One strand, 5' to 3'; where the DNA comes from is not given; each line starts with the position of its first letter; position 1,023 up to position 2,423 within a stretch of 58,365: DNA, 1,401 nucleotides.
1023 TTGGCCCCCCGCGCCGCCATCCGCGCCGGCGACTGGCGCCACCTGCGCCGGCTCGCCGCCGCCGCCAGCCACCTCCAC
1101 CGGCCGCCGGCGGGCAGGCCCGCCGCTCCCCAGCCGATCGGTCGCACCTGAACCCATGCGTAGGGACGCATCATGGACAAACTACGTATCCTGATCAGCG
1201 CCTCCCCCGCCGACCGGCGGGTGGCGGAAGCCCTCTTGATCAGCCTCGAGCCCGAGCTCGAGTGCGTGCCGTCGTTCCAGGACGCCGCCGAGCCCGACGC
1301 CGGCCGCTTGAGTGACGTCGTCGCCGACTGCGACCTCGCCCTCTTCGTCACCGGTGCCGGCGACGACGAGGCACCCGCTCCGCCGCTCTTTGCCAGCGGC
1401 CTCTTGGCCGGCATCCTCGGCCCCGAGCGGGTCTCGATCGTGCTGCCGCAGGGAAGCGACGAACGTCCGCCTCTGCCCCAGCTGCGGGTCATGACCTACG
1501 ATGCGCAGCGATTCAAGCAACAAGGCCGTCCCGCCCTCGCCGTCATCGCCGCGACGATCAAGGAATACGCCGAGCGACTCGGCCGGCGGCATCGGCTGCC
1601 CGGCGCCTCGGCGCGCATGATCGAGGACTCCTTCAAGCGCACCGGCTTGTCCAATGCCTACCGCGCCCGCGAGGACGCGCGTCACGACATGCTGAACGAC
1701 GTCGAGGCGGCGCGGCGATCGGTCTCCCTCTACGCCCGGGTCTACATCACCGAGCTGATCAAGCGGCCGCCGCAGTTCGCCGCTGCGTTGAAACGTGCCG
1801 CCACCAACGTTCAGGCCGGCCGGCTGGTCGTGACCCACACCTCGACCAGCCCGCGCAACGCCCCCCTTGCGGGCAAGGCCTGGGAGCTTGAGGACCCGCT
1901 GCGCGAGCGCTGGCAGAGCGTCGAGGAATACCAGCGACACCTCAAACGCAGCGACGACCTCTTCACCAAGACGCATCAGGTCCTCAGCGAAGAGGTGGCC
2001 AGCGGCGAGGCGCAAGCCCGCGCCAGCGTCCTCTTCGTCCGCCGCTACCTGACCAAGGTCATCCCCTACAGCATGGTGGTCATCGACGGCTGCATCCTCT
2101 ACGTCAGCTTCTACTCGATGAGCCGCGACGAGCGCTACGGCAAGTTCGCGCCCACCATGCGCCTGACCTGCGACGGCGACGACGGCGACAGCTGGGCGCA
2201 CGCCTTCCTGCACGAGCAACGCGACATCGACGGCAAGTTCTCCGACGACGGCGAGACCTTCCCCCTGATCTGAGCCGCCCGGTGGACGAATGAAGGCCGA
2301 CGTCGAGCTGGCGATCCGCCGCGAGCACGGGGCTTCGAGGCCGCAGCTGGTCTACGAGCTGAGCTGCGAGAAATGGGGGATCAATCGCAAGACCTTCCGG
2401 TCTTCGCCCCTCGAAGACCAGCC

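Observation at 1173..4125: Two-gene module of a TIR-like protein plus a CHAT protease-FGE-sulfatase fusion: candidate undescribed conflict/immunity system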

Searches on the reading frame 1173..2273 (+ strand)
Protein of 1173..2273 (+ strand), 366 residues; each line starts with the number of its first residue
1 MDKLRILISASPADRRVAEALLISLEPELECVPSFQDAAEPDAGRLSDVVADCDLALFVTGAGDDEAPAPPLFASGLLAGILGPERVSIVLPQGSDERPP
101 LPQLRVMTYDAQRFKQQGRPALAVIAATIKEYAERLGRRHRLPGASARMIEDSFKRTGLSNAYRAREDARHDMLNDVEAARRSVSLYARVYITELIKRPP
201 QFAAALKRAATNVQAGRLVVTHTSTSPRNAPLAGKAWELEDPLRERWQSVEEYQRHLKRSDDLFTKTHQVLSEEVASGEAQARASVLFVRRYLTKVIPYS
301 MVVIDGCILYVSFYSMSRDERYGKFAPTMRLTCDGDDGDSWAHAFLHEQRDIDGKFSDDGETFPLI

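Call 3: search_protein_families(library=pfam, proteins=[window:1173-2273:+], max_evalue=0.1)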
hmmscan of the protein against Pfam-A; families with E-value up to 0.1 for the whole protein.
window:1173-2273:+ (366 aa): 0 families

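Call 4: search_protein_families(library=padloc, proteins=[window:1173-2273:+], max_evalue=1)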
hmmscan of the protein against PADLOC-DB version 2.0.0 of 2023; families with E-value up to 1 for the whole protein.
window:1173-2273:+ (366 aa): 0 families

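Call 5: search_protein_families(library=ncbifam, proteins=[window:1173-2273:+], max_evalue=0.1)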
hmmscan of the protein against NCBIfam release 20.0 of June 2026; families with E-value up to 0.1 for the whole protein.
window:1173-2273:+ (366 aa): 0 families

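Call 6: find_homologous_proteins(query=window:1173-2273:+, max_evalue=0.001)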
Query window:1173-2273:+ (366 aa): 4 proteins with E <= 0.001 among 8000 candidates.
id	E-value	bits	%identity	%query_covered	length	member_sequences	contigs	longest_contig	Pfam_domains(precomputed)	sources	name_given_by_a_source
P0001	4.0e-240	814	100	100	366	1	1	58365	-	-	-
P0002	2.3e-73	265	42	99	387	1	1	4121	PF10137.15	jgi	-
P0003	1.3e-57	214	38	98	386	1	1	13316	PF10137.15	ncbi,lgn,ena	-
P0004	3.2e-57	212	38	99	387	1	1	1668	PF10137.15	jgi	jgi:hypothetical protein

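Call 7: search_solved_structures(query=window:1173-2273:+, max_evalue=10)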
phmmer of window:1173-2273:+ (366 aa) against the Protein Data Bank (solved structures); distinct sequences matched with E-value up to 10: 3.
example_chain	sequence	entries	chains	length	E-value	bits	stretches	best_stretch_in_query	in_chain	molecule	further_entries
9nba_E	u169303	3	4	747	0.61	12.3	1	227-305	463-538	AUGMIN subunit 5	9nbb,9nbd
9pzm_E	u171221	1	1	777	0.64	12.2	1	227-305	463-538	AUGMIN subunit 5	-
7ooc_Q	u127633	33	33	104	0.66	12.2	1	147-195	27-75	30S ribosomal protein S18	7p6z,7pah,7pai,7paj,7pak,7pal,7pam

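Call 8: search_protein_families(library=phrogs, proteins=[window:1173-2273:+], max_evalue=1)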
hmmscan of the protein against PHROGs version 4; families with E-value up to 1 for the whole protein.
window:1173-2273:+ (366 aa): 0 families

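Call 9: find_encoding_contigs(protein=P0003, flank=8000)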
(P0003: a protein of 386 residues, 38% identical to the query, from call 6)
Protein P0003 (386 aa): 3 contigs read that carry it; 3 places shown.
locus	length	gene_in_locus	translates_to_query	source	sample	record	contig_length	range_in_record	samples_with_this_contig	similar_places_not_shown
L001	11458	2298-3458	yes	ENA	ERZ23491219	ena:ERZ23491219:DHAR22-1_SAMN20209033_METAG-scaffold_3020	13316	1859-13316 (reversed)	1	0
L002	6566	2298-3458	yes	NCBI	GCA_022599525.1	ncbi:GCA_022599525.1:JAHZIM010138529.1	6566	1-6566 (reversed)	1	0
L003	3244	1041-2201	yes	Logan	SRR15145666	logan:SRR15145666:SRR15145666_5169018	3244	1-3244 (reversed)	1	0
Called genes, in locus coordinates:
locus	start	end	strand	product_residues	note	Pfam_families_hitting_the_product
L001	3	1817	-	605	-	?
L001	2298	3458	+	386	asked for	PF10137:CAP12-PCTIR_TIR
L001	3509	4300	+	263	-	-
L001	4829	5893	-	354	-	PF00180:Iso_dh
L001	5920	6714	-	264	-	PF00106:adh_short, PF08659:KR, PF13561:adh_short_C2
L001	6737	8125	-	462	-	PF00474:SSF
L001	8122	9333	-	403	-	PF03576:Peptidase_S58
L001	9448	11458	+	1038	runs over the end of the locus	PF13620:CarboxypepD_reg, PF13715:CarbopepD_reg_2 (weak), PF25183:OMP_b-brl_4, PF00593:TonB_dep_Rec_b-barrel, PF25183:OMP_b-brl_4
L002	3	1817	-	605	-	?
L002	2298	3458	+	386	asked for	PF10137:CAP12-PCTIR_TIR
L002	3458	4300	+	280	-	-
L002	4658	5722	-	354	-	PF00180:Iso_dh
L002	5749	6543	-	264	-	PF00106:adh_short, PF08659:KR, PF13561:adh_short_C2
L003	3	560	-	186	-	?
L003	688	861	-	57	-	-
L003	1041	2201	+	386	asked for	PF10137:CAP12-PCTIR_TIR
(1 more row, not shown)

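Call 10: find_encoding_contigs(protein=P0002, flank=8000)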
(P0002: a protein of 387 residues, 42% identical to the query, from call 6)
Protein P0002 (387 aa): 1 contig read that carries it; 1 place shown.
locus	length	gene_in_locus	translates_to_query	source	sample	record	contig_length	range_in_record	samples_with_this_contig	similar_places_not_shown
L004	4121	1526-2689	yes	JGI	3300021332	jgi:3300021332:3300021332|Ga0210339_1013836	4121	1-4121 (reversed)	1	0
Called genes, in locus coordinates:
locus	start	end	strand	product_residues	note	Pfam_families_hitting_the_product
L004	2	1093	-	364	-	?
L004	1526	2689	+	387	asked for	PF10137:CAP12-PCTIR_TIR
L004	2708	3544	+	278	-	-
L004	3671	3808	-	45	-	-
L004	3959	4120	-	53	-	?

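Call 11: find_encoding_contigs(protein=P0004, flank=8000)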
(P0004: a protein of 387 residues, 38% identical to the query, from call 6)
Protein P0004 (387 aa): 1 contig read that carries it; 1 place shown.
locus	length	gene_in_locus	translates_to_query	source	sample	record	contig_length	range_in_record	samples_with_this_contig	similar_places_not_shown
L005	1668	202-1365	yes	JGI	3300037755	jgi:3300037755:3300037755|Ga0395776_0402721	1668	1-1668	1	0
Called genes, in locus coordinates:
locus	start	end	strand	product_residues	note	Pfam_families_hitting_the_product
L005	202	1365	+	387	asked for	PF10137:CAP12-PCTIR_TIR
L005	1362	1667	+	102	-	?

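Call 14: search_protein_families(library=pfam, proteins=[L002:3458-4300:+, L004:2708-3544:+, L005:1362-1667:+, P0002, P0003, P0004, L001:3-1817:-, L004:2-1093:-], max_evalue=1)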
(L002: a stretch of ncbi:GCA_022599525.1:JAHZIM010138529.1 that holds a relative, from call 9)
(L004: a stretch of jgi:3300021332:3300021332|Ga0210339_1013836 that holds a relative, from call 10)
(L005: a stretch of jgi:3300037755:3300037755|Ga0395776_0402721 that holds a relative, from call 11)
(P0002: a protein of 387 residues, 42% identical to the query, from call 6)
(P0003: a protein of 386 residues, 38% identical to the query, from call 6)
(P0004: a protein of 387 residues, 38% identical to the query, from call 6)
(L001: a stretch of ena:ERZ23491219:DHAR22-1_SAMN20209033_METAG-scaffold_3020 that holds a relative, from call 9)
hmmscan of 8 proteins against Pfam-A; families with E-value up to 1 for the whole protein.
L002:3458-4300:+ (280 aa): 2 families
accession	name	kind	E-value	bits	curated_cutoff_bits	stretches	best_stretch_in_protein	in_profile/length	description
PF08282.18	Hydrolase_3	-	0.0097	16.1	20.9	0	222-261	207-241/255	haloacid dehalogenase-like hydrolase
PF12710.13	HAD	-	0.15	12.9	27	0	215-235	169-189/189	haloacid dehalogenase-like hydrolase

L004:2708-3544:+ (278 aa): 3 families
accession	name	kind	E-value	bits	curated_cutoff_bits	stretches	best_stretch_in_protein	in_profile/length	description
PF08282.18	Hydrolase_3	-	0.0009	19.5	20.9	1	220-252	207-235/255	haloacid dehalogenase-like hydrolase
PF12710.13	HAD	-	0.084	13.7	27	1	208-232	159-188/189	haloacid dehalogenase-like hydrolase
PF21141.3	T6PP_C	-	0.13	11.9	26.7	1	213-240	203-230/267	Trehalose-6-phosphate phosphatase, C-terminal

L005:1362-1667:+ (102 aa): 0 families

P0002 (387 aa): 1 family
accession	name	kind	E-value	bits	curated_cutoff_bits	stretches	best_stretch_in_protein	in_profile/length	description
PF10137.14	CAP12-PCTIR_TIR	-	4.7e-31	107.7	24.7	1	4-124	1-118/119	CAP12/Pycsar effector protein, TIR domain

P0003 (386 aa): 3 families
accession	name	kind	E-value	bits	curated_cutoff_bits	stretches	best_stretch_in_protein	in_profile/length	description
PF10137.14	CAP12-PCTIR_TIR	-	1.9e-30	105.8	24.7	1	4-124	1-118/119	CAP12/Pycsar effector protein, TIR domain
PF24355.1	DUF7514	-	0.17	12.1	27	0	158-200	32-77/160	Domain of unknown function (DUF7514)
PF15916.11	DUF4743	-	0.2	12.2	25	1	221-328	4-109/118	Domain of unknown function (DUF4743)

P0004 (387 aa): 1 family
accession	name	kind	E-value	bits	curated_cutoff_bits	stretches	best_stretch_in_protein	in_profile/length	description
PF10137.14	CAP12-PCTIR_TIR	-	1e-26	93.7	24.7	1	5-123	2-117/119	CAP12/Pycsar effector protein, TIR domain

L001:3-1817:- (605 aa): 2 families
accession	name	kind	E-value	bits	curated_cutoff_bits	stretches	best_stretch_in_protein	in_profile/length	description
PF12768.13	Rax2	-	4.7e-12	46.3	28.8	2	272-421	23-163/254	Rax2 C-terminal beta propeller domain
PF19565.4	DUF6087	-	1.5e-05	25.7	27.1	0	305-318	45-58/99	Family of unknown function (DUF6087)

L004:2-1093:- (364 aa): 25 families
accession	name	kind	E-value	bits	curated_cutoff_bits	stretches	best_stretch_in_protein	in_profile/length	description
PF07992.20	Pyr_redox_2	-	1.9e-17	64.1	26.1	1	137-346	2-202/291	Pyridine nucleotide-disulphide oxidoreductase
PF14691.11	Fer4_20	-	1.9e-16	60.3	25.8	1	34-109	29-107/113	Dihydroprymidine dehydrogenase domain II, 4Fe-4S cluster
PF13450.12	NAD_binding_8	-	4.5e-09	36.9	21.9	1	140-175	1-36/68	NAD(P)-binding Rossmann-like domain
PF00070.33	Pyr_redox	-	1e-07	32.8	22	1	137-167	1-31/82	Pyridine nucleotide-disulphide oxidoreductase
PF01266.30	DAO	-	1.4e-06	28.6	27.9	1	137-172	1-37/353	FAD dependent oxidoreductase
PF13738.12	Pyr_redox_3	-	4.1e-05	23.4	30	1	140-169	2-32/305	Pyridine nucleotide-disulphide oxidoreductase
PF00890.30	FAD_binding_2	-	4.2e-05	23.4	20.4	1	138-172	2-36/414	FAD binding domain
PF03486.20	HI0933_like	-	5.4e-05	23.2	50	1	137-171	2-36/244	HI0933-like protein Rossmann domain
PF12831.13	FAD_oxidored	-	7.8e-05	22.6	27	1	138-174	2-38/416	FAD dependent oxidoreductase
PF01946.23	Thi4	-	0.00056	19.6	26.2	1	138-177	20-60/235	Thi4 family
PF01494.25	FAD_binding_3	-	0.0012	18.6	22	1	138-168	4-34/349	FAD binding domain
PF01593.30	Amino_oxidase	-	0.0032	17.2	19.8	1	146-174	2-30/443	Flavin containing amine oxidoreductase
PF13241.12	NAD_binding_7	-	0.0072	17.3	22.1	0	135-167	7-39/104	Putative NAD(P)-binding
PF01134.28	GIDA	-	0.0096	15.5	22.1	1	138-164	2-28/391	Glucose inhibited division protein A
PF02826.25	2-Hacid_dh_C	-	0.054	13.3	25.1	0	134-169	35-70/178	D-isomer specific 2-hydroxyacid dehydrogenase, NAD binding domain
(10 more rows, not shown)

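Call 24: search_solved_structures(query=A1, max_evalue=1, show_alignments=3)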
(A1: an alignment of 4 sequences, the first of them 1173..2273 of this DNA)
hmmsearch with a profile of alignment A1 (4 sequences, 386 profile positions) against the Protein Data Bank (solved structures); distinct sequences matched with E-value up to 1: 4.
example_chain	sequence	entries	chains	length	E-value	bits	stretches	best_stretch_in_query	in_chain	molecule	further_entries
9lmq_A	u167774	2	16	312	1.7e-22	83.2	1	1-126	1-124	CD-NTase-associated protein 12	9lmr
8jsj_A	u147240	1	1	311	3.2e-20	75.6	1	3-147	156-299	PycTIR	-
7un8_A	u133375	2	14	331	9.2e-20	74.2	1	2-126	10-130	CD-NTase-associated protein 12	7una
7un9_A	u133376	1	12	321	1.3e-06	30.8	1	59-101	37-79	CD-NTase-associated protein 12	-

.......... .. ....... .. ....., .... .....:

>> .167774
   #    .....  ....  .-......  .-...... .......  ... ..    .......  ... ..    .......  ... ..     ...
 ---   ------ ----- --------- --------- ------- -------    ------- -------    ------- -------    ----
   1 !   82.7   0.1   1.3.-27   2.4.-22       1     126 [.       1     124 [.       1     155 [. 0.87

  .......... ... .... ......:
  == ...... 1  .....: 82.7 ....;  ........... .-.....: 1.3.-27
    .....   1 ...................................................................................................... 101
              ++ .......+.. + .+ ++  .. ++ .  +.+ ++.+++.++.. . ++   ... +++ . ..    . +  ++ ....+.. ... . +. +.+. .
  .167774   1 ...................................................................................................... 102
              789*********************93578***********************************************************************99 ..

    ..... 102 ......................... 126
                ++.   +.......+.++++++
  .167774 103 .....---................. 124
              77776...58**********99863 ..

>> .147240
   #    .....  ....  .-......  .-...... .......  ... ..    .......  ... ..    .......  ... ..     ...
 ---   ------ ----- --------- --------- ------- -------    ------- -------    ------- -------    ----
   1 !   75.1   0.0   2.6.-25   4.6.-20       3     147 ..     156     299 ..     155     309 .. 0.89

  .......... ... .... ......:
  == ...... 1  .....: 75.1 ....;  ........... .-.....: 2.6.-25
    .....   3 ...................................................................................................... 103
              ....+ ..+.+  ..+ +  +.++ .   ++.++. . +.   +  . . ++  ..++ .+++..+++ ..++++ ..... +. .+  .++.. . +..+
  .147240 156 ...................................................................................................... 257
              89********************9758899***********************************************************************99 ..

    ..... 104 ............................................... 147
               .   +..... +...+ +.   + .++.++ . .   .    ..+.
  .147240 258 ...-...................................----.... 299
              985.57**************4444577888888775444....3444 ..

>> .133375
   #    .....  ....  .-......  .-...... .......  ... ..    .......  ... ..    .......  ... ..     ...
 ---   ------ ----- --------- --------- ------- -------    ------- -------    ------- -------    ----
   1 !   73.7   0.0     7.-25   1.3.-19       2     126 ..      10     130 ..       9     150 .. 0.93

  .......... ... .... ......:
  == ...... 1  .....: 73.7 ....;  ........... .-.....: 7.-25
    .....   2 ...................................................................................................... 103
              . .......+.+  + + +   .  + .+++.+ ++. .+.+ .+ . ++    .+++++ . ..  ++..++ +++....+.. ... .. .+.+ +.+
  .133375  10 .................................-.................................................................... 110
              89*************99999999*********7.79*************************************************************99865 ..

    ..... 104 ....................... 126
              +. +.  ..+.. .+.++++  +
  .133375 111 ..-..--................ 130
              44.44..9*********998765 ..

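Call 31: find_related_loci(query=A1, collection=genome_contigs, flank=8000)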
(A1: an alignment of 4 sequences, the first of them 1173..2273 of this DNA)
Query A1 (366 aa) in genome_contigs; peptide patterns used: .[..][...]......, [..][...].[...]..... (x = any residue, [..] = any of these).
14 stretches matched a pattern, but none encodes a relative of the query by tblastn (E <= 1e-3).

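Call 33: predict_structure(alignment_id=A1)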
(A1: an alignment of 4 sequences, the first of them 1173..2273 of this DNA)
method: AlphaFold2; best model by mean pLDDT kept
length: 366 residues; sequences in the alignment: 4
mean_pLDDT: 62.1   pTM: 0.39
mean pLDDT of the five models: 62.1, 61.1, 60.2, 53.5, 52.9
residues with pLDDT >= 90: 0; 70-90: 151; 50-70: 109; < 50: 106
segments of 3 or more residues with pLDDT < 50: 38-44, 64-70, 139-196, 307-309, 311-340
pLDDT, mean of each block of 10 residues (from residue 1): 79 80 85 67 58 82 52 61 75 70 75 83 77 63 38 35 35 32 27 51 62 63 76 71 73 80 74 66 65 66 54 39 40 45 57 71 71
secondary structure, 60 per line:
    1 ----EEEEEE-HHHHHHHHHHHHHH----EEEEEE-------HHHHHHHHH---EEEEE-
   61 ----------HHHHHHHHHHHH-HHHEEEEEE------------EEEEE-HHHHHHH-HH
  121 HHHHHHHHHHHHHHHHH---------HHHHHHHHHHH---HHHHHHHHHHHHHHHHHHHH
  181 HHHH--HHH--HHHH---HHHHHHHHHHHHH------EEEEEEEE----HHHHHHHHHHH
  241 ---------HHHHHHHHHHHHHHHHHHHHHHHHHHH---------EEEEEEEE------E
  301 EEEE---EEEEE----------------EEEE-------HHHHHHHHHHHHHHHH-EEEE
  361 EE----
elements in order: E5-10 H12-25 E30-35 H43-51 E55-59 H71-82 E87-92 E105-109 H111-117 H119-137 H147-157 H161-184 H192-195 H199-211 E218-225 H230-240 H250-276 E286-293 E300-304 E308-312 E329-332 H340-355 E357-362

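Call 36: search_protein_families(library=pfam, alignment_id=A3, max_evalue=0.001)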
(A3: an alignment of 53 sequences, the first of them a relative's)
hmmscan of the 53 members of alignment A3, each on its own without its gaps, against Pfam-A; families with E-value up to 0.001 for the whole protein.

A. member 1, P0001 (366 aa): 0 families

B. families by the number of members that match (of 53 scanned): 17 families
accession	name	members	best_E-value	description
PF10137.14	CAP12-PCTIR_TIR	19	8.7e-33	CAP12/Pycsar effector protein, TIR domain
PF13419.12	HAD_2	6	6.1e-28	Haloacid dehalogenase-like hydrolase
PF13271.11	DUF4062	6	1e-26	Domain of unknown function (DUF4062)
PF00702.32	Hydrolase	6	3.5e-22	haloacid dehalogenase-like hydrolase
PF13676.11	TIR_2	6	5.1e-17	TIR domain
PF13242.12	Hydrolase_like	6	3.9e-10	HAD-hyrolase-like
PF12710.13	HAD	2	4.2e-06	haloacid dehalogenase-like hydrolase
PF01734.28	Patatin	1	4.7e-18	Patatin-like phospholipase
PF08357.16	SEFIR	1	6e-18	SEFIR domain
PF19964.5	EAD11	1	9.4e-10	Effector-associated domain 11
PF25762.1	HAUS1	1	7.6e-08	HAUS augmin-like complex subunit 1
PF07889.17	DUF1664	1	2.3e-05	Protein of unknown function (DUF1664)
PF01582.25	TIR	1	3.3e-05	TIR domain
PF20667.3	Sec10_N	1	0.00022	Exocyst complex component Sec10, N-terminal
PF25764.1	KIF21A_4th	1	0.00045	KIF21A-like domain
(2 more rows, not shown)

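Call 39: search_protein_families(library=padloc, proteins=[P0002, P0003, L002:3458-4300:+, L004:2708-3544:+], max_evalue=0.01)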
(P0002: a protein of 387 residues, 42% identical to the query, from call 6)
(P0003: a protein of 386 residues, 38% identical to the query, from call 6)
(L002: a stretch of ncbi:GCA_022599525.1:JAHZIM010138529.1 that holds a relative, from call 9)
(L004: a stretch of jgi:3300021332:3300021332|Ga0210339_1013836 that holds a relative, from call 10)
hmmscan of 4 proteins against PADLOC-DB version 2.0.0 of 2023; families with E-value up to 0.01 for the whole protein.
P0002 (387 aa): 9 families
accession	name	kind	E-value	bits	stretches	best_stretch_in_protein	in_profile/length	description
PDLC00731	Effector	-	5.8e-46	154.8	1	2-154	154-305/306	TIR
PDLC00729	Effector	-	5.2e-42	142.3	1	1-149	2-143/310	TIR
PDLC00732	Effector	-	1.1e-39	134.2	1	2-153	150-300/301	TIR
PDLC02371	PycTIR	-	1.5e-35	121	1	2-153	151-288/288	-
PDLC05005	PDC-S35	-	2.6e-14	51.6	1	54-124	168-237/264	-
PDLC05007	PDC-S35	-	2.8e-11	41.6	1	55-124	184-252/278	-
PDLC05004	PDC-S35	-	3.8e-10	37.8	1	56-125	171-240/265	-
PDLC05006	PDC-S35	-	3.4e-09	34.4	1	47-120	126-201/231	-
PDLC05003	PDC-S35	-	9e-09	33.2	1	54-123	143-213/245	-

P0003 (386 aa): 9 families
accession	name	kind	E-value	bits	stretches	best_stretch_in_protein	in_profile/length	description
PDLC00731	Effector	-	1.1e-45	153.9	1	2-153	154-304/306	TIR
PDLC00732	Effector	-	1.4e-41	140.4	1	2-153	150-300/301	TIR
PDLC00729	Effector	-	2e-41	140.4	1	1-127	2-126/310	TIR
PDLC02371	PycTIR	-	1.9e-31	107.5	1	2-152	151-287/288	-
PDLC05005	PDC-S35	-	8.4e-16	56.5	1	46-125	161-238/264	-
PDLC05007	PDC-S35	-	5.3e-13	47.2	1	51-125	180-253/278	-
PDLC05004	PDC-S35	-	8e-13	46.6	1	51-125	166-240/265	-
PDLC05006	PDC-S35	-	4e-11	40.8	1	45-125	124-206/231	-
PDLC05003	PDC-S35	-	8e-08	30.1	1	46-124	135-214/245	-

L002:3458-4300:+ (280 aa): 1 family
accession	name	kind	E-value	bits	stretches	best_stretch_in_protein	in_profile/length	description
PDLC05002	PDC-S34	-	0.0061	14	1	222-256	195-229/284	-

L004:2708-3544:+ (278 aa): 1 family
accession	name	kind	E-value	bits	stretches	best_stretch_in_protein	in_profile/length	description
PDLC05002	PDC-S34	-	0.009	13.4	0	222-252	197-227/284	-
